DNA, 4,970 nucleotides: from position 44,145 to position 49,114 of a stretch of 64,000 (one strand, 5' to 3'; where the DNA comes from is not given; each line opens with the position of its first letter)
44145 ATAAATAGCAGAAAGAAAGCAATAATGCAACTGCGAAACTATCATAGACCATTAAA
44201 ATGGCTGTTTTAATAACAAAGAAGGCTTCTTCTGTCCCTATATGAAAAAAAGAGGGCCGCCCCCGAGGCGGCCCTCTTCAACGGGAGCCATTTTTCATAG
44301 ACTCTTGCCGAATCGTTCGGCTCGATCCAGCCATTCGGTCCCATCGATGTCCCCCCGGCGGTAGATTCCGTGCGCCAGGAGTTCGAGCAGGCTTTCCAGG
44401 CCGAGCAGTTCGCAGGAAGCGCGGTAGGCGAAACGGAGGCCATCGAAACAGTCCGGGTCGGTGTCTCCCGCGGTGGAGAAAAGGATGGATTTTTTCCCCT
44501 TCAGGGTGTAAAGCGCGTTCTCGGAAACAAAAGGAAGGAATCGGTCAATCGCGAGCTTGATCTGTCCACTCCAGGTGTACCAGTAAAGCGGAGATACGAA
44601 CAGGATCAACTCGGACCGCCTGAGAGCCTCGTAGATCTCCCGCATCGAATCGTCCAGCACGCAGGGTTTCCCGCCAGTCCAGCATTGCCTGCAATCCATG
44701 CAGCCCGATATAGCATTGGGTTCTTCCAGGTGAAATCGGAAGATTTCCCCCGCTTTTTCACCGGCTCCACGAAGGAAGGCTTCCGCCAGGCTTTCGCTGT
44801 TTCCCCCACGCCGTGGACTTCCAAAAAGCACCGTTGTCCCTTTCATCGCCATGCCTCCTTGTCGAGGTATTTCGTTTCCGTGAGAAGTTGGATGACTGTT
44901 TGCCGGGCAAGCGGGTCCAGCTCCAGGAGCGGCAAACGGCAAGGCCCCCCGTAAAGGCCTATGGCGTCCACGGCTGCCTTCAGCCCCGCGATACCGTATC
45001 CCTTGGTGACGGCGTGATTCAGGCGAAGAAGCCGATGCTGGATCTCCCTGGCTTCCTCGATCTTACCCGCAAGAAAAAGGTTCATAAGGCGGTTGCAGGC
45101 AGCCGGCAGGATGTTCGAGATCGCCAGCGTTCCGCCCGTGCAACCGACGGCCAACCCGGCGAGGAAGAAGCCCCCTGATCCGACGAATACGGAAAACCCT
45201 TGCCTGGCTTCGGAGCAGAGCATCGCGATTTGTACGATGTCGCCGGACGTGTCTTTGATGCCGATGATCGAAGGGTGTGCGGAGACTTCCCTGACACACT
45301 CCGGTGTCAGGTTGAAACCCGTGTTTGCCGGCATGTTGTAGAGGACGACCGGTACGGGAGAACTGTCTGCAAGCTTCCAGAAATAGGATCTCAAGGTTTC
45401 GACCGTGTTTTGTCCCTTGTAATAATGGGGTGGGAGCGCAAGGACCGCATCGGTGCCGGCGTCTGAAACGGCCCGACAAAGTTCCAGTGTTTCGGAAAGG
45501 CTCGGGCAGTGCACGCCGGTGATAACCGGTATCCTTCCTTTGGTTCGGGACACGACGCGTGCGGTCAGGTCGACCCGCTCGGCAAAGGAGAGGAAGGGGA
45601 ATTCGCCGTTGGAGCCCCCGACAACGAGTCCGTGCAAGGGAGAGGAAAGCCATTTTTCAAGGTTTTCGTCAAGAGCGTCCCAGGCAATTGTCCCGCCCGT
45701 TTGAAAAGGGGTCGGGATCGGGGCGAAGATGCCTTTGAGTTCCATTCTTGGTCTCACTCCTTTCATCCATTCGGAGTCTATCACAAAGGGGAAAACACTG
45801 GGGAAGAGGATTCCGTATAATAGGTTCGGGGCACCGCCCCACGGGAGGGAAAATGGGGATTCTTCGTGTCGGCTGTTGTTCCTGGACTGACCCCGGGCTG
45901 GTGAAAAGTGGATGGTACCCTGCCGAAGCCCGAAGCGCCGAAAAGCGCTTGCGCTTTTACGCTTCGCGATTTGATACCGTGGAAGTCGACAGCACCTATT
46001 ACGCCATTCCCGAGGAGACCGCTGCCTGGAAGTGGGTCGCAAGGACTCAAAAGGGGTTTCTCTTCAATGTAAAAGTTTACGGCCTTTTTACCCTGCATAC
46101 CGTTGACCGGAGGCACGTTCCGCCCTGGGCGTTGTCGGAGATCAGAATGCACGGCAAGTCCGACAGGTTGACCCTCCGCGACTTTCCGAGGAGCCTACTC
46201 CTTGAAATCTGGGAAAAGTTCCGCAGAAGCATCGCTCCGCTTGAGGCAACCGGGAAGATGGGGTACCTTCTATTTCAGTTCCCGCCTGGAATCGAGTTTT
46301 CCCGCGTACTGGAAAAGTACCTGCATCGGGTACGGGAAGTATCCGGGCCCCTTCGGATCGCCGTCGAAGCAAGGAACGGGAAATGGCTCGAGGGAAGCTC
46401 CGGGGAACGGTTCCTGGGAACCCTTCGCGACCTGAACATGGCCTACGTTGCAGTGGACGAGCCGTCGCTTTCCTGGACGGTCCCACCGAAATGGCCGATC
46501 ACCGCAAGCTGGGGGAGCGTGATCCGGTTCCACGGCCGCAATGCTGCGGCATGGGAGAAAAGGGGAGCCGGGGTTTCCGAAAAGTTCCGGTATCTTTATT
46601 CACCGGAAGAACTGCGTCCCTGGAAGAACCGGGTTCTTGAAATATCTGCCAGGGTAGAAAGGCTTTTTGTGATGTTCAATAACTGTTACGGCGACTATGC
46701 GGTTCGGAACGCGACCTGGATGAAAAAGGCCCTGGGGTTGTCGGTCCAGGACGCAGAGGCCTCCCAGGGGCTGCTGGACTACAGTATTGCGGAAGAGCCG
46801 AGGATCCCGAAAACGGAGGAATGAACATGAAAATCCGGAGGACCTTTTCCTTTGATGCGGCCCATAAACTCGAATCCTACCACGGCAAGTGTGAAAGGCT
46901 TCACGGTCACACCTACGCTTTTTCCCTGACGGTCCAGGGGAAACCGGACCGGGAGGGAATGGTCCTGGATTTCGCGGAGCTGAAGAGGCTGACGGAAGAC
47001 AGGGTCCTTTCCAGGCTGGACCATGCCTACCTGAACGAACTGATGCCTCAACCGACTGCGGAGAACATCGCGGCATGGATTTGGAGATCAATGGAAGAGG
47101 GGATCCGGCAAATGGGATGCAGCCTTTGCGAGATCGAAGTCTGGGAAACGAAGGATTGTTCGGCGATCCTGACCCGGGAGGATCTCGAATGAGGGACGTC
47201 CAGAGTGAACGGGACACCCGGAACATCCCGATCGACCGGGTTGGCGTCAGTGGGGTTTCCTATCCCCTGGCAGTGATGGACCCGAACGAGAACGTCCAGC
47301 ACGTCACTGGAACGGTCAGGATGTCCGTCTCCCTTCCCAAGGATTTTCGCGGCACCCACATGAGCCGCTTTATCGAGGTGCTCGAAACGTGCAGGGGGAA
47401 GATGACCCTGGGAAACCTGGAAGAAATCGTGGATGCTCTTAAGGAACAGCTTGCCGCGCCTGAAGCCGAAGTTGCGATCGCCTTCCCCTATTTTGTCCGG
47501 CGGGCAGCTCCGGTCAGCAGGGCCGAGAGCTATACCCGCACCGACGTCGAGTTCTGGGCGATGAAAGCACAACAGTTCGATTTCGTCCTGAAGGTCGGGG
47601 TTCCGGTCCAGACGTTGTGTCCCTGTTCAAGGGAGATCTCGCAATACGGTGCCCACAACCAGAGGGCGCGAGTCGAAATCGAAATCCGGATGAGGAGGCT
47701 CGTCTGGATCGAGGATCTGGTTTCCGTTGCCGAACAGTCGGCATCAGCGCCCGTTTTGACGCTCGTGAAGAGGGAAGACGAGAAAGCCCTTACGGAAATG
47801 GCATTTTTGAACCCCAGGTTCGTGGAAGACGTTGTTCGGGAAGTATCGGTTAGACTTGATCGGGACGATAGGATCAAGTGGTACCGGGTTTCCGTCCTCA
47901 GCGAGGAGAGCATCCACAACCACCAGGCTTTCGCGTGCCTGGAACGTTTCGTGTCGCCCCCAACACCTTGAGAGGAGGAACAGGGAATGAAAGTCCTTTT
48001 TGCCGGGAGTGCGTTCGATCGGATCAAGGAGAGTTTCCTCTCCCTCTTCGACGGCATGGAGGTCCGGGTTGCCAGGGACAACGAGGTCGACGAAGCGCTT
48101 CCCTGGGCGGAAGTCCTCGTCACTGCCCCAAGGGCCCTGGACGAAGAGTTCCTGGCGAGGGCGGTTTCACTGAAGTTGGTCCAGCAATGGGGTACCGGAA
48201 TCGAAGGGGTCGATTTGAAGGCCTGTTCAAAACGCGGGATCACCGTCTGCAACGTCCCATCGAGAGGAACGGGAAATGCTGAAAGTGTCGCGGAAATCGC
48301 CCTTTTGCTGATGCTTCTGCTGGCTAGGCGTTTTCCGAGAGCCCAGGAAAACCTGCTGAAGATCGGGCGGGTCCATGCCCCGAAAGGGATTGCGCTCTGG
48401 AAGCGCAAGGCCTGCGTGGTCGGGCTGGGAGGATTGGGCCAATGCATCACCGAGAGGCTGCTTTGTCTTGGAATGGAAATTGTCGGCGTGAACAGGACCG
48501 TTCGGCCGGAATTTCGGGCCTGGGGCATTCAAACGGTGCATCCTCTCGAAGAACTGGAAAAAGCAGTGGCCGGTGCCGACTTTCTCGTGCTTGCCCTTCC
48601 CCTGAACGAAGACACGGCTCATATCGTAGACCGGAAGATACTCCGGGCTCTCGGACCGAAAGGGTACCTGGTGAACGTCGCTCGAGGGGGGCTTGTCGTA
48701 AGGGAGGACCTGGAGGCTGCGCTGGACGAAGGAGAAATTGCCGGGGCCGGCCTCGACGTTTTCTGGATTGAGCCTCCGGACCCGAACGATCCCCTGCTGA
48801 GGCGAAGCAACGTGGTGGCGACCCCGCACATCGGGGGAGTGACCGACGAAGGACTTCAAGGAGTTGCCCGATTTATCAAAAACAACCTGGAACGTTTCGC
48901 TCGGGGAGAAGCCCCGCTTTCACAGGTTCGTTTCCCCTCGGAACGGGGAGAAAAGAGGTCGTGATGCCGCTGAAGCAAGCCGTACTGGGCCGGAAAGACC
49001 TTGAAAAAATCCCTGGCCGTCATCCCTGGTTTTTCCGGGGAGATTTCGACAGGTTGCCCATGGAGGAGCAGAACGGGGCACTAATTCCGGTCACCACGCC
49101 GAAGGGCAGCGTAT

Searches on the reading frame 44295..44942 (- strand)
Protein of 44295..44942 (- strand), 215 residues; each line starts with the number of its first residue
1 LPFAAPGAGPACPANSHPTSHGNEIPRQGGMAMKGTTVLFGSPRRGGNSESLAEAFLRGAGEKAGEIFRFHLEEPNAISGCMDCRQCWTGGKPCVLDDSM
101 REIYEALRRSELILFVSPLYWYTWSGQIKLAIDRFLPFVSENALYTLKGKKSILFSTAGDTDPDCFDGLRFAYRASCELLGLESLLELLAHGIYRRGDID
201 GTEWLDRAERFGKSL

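Call 47: search_protein_families(library=pfam, max_evalue=0.000001, proteins=[window:44295-44942:-])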
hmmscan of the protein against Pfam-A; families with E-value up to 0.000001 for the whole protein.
window:44295-44942:- (215 aa): 2 families
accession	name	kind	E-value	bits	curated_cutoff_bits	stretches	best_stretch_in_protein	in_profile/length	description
PF03358.20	FMN_red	-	3.2e-15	56.4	24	1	38-159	5-116/152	NADPH-dependent FMN reductase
PF02525.22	Flavodoxin_2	-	3.2e-11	43.8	27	1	36-194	3-179/198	Flavodoxin-like fold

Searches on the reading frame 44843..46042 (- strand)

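Call 47: search_protein_families(library=pfam, max_evalue=0.000001, proteins=[window:44843-46042:-])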
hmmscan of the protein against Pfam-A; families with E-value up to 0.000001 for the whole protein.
window:44843-46042:- (399 aa): 1 family
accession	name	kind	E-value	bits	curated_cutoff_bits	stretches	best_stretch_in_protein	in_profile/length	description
PF00701.28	DHDPS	-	1.9e-64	217.7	22.1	1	102-388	2-287/289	Dihydrodipicolinate synthetase family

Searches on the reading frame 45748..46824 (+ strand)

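Call 47: search_protein_families(library=pfam, max_evalue=0.000001, proteins=[window:45748-46824:+])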
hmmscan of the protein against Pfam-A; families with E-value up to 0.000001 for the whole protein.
window:45748-46824:+ (358 aa): 1 family
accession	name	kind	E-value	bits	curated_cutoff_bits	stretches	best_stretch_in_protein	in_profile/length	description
PF01904.24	DUF72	-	3e-53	181.5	25.3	1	57-327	1-216/217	Protein of unknown function DUF72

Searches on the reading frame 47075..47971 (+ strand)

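Call 47: search_protein_families(library=pfam, max_evalue=0.000001, proteins=[window:47075-47971:+])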
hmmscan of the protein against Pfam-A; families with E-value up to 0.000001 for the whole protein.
window:47075-47971:+ (298 aa): 1 family
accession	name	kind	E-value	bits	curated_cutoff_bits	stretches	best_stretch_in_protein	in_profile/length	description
PF02649.19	GCHY-1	-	2.6e-89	299.6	25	1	39-287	1-260/260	Type I GTP cyclohydrolase folE2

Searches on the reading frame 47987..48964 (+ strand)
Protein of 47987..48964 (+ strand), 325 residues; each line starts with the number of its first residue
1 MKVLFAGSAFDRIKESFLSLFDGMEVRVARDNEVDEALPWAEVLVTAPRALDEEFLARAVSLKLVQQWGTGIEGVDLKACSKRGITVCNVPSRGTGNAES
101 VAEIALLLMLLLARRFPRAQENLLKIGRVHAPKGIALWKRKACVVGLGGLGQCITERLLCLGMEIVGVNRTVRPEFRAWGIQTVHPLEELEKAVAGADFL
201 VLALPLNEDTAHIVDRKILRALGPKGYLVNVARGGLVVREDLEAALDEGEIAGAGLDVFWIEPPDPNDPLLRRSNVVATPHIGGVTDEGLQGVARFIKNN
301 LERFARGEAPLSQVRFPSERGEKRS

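Call 47: search_protein_families(library=pfam, max_evalue=0.000001, proteins=[window:47987-48964:+])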
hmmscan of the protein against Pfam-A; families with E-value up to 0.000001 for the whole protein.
window:47987-48964:+ (325 aa): 2 families
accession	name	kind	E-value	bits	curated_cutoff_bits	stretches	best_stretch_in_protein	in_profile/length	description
PF02826.25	2-Hacid_dh_C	-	4.8e-44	150.3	25.1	1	107-283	2-178/178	D-isomer specific 2-hydroxyacid dehydrogenase, NAD binding domain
PF00389.36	2-Hacid_dh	-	7.1e-21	74.7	24.6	1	14-314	8-133/134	D-isomer specific 2-hydroxyacid dehydrogenase, catalytic domain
